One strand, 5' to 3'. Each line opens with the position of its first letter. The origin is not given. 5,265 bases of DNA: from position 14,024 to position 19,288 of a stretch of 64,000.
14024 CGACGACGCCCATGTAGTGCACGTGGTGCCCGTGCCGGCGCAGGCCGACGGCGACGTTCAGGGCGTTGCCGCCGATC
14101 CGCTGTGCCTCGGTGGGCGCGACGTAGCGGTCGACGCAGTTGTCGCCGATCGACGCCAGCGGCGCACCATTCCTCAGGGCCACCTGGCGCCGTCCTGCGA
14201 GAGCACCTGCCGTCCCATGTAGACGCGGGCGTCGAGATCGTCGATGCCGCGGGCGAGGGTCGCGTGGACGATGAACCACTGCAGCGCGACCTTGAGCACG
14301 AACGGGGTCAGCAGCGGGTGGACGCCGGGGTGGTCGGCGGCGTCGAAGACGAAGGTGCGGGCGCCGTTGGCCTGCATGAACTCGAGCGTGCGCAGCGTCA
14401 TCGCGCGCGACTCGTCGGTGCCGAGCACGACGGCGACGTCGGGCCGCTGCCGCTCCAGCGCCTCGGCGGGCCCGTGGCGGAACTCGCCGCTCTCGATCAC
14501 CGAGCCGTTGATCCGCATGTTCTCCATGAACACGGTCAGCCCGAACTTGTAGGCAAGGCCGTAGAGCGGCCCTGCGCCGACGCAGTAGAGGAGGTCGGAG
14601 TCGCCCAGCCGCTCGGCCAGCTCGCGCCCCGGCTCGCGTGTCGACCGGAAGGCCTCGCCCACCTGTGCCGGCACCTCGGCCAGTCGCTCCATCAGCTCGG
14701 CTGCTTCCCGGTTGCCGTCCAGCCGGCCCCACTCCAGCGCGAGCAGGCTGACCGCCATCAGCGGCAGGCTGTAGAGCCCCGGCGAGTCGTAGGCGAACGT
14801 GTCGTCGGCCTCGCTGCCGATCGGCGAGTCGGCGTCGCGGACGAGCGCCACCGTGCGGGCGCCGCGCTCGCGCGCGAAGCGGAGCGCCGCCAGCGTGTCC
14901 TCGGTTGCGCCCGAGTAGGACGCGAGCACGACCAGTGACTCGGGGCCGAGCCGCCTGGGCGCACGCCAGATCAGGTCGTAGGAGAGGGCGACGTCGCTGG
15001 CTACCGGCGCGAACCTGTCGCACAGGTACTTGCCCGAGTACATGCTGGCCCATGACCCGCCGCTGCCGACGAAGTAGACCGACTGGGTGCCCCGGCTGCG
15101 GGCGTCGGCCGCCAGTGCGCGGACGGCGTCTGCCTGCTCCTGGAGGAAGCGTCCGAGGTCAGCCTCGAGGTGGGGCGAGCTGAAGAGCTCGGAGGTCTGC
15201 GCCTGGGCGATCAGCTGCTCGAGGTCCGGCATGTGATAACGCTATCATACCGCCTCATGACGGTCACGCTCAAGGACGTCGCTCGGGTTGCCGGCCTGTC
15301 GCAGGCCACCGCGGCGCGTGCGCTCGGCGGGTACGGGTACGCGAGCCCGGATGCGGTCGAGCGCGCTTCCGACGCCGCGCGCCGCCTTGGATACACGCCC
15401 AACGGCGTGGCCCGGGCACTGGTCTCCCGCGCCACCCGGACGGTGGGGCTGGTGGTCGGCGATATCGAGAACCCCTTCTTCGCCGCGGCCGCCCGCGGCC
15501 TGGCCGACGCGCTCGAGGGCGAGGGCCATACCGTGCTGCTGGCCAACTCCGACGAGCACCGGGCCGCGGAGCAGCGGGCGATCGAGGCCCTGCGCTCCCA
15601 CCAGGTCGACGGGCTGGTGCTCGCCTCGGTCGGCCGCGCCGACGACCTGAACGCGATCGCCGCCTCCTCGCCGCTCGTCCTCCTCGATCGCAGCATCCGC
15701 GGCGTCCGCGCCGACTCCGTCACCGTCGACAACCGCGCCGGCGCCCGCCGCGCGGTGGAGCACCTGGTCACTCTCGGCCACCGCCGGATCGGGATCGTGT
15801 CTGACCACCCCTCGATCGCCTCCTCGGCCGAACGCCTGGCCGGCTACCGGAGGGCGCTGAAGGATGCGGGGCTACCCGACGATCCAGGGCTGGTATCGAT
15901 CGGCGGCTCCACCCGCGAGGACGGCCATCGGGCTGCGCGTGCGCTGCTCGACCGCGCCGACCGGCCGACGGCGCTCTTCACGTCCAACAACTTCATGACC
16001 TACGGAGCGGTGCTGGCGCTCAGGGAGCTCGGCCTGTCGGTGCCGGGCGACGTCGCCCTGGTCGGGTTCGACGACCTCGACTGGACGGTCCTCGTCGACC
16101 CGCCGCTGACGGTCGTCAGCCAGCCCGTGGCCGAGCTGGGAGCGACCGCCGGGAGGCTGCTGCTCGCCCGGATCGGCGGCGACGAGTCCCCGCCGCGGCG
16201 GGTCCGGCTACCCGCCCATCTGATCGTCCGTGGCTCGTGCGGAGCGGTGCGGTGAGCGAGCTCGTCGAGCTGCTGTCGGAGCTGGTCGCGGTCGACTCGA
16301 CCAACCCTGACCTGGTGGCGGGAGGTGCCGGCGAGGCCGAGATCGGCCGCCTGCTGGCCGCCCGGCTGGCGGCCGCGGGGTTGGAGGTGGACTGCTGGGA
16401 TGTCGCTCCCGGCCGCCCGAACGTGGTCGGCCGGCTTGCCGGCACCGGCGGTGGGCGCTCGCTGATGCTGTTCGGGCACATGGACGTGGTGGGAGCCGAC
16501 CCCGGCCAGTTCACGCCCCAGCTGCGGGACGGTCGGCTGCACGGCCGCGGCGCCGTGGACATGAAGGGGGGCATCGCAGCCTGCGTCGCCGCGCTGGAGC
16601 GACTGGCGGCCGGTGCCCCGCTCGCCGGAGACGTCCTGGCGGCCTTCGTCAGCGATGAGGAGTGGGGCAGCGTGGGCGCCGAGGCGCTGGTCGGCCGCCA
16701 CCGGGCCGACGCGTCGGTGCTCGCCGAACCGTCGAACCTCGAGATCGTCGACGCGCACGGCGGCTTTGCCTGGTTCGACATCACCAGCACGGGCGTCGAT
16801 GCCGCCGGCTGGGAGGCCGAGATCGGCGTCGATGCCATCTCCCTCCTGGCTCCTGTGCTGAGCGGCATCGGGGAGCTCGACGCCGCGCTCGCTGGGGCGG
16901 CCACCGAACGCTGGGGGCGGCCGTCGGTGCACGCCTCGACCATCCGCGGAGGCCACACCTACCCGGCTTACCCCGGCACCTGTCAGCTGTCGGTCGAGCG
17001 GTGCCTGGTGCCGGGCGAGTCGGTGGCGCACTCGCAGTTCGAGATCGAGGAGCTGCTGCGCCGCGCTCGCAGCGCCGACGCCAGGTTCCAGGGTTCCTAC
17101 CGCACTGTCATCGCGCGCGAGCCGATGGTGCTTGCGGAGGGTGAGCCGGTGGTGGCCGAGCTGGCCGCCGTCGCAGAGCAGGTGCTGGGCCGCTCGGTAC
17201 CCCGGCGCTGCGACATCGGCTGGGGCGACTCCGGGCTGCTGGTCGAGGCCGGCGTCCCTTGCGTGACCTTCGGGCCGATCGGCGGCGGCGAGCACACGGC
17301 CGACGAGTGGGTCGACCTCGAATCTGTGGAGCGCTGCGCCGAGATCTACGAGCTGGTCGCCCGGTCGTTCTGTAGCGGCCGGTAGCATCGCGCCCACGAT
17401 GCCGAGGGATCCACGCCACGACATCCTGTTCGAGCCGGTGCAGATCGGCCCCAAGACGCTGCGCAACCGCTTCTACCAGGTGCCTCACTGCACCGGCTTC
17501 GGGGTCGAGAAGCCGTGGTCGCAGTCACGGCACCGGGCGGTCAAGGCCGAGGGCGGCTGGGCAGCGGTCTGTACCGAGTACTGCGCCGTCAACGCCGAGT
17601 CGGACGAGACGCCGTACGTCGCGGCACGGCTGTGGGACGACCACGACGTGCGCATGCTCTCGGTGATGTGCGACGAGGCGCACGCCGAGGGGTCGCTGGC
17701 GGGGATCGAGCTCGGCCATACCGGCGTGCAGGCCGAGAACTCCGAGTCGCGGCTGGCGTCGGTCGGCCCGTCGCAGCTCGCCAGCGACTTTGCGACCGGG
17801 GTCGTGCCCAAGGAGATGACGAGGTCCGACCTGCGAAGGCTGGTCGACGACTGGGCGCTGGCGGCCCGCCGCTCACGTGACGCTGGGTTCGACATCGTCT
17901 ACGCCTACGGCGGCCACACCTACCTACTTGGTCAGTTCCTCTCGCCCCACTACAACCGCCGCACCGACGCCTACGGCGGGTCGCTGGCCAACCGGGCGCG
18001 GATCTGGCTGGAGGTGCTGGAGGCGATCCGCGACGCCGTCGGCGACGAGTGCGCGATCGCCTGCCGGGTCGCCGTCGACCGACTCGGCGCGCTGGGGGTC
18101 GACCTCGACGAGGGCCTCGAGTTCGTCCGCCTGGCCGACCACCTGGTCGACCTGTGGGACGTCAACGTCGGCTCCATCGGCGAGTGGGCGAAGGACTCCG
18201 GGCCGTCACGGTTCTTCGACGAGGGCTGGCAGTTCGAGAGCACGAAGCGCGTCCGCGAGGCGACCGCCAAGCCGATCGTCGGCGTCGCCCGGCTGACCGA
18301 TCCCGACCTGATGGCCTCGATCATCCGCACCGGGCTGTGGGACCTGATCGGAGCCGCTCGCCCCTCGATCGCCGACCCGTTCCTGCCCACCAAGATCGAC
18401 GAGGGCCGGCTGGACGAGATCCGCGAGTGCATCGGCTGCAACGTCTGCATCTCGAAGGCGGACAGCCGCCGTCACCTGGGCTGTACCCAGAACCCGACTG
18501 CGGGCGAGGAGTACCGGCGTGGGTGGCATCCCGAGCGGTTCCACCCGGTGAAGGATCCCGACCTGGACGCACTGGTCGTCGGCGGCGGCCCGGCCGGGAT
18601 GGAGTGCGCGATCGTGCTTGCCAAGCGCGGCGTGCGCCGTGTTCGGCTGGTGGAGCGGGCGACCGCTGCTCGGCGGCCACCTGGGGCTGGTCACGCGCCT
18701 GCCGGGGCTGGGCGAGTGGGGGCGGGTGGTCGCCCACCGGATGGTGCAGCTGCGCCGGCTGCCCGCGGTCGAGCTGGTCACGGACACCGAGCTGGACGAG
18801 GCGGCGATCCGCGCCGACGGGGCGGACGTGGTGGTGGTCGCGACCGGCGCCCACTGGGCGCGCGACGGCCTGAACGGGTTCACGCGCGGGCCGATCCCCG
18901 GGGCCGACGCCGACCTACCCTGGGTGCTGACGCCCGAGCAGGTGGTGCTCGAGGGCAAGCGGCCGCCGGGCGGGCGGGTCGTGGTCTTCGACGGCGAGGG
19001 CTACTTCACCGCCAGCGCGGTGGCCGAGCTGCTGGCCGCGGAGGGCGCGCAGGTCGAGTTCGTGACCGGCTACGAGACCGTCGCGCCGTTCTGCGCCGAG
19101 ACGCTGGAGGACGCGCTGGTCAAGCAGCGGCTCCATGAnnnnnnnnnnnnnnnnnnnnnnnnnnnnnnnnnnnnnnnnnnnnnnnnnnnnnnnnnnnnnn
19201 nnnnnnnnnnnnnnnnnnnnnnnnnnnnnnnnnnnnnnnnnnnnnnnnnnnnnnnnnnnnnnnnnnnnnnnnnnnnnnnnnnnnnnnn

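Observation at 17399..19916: Trimethylamine-dehydrogenase-family enzyme fused in frame to an ETF-alpha FAD domain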

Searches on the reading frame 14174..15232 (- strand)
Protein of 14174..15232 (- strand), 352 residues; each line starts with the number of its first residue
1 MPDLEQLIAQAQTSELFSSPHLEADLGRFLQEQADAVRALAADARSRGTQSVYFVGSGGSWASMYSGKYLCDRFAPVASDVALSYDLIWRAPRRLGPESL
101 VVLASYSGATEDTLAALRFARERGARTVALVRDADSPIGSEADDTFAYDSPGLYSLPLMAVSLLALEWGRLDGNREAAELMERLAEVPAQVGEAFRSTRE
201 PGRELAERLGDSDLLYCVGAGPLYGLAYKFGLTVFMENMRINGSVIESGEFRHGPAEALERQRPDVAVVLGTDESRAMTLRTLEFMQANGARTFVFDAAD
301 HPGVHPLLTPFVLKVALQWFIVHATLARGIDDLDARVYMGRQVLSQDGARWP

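Call 51: search_protein_families(library=pfam, proteins=[window:14174-15232:-], max_evalue=0.0001)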
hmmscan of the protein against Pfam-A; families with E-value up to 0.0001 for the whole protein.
window:14174-15232:- (352 aa): 1 family
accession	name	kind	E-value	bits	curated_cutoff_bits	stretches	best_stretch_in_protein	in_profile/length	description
PF01380.27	SIS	-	1.6e-15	57.5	25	1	51-148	7-104/131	SIS domain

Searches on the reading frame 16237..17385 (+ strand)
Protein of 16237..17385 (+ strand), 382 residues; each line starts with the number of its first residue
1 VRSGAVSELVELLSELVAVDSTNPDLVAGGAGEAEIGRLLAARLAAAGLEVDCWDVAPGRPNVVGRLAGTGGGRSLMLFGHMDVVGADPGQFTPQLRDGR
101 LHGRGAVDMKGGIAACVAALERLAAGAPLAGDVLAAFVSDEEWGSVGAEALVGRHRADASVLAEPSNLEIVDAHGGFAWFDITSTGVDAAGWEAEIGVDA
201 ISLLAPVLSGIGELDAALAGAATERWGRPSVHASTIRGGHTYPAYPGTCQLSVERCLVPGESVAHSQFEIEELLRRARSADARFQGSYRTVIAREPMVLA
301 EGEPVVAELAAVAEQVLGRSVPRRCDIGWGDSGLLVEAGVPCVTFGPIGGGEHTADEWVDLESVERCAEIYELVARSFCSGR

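Call 51: search_protein_families(library=pfam, proteins=[window:16237-17385:+], max_evalue=0.0001)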
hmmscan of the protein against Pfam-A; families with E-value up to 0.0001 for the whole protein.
window:16237-17385:+ (382 aa): 3 families
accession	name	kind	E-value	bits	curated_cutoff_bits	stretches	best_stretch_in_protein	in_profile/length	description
PF01546.33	Peptidase_M20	-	3.9e-34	118.8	24.6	2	78-267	2-184/206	Peptidase family M20/M25/M40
PF04389.22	Peptidase_M28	-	6.2e-09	36.3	21.3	1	62-160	1-84/193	Peptidase family M28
PF07687.19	M20_dimer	-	1.8e-08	34.7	21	1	173-276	2-101/107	Peptidase dimerisation domain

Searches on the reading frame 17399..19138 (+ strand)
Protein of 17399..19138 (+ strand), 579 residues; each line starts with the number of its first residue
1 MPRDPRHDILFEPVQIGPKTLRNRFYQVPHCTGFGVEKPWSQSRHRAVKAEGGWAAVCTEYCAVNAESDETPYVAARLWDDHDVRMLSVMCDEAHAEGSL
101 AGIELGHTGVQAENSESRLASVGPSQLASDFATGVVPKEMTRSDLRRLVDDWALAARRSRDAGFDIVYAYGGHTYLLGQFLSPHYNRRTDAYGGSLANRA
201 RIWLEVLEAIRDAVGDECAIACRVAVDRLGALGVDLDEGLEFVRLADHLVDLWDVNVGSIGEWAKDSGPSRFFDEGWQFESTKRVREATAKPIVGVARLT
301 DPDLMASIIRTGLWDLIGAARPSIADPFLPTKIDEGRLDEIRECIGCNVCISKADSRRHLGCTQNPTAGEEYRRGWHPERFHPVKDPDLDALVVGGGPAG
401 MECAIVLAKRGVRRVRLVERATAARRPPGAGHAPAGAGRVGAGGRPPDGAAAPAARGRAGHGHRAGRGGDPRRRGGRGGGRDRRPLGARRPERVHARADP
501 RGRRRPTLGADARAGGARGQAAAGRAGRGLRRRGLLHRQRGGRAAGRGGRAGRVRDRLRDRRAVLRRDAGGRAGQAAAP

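Call 4: search_protein_families(library=pfam, proteins=[window:17399-19138:+], max_evalue=0.01)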
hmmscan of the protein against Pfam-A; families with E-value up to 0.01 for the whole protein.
window:17399-19138:+ (579 aa): 10 families
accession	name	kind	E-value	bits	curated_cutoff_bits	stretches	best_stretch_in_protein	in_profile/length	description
PF00724.26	Oxidored_FMN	-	1.4e-78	265.1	27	1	10-339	2-341/342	NADH:flavin oxidoreductase / NADH oxidase family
PF01494.25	FAD_binding_3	-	1.2e-05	25.2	22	1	389-426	2-38/349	FAD binding domain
PF07992.20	Pyr_redox_2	-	2.4e-05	24.4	26.1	1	387-424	142-177/291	Pyridine nucleotide-disulphide oxidoreductase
PF00070.33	Pyr_redox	-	0.00016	22.6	22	1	391-425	2-35/82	Pyridine nucleotide-disulphide oxidoreductase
PF00890.30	FAD_binding_2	-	0.00031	20.5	20.4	1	390-424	1-34/414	FAD binding domain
PF13738.12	Pyr_redox_3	-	0.00048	19.9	30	1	392-422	1-31/305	Pyridine nucleotide-disulphide oxidoreductase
PF03486.20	HI0933_like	-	0.001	19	50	1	390-424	2-35/244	HI0933-like protein Rossmann domain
PF13450.12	NAD_binding_8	-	0.0016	19.1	21.9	1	393-421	1-28/68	NAD(P)-binding Rossmann-like domain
PF01134.28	GIDA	-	0.0025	17.4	22.1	1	391-418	2-28/391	Glucose inhibited division protein A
PF12831.13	FAD_oxidored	-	0.0052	16.6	27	1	390-421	1-31/416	FAD dependent oxidoreductase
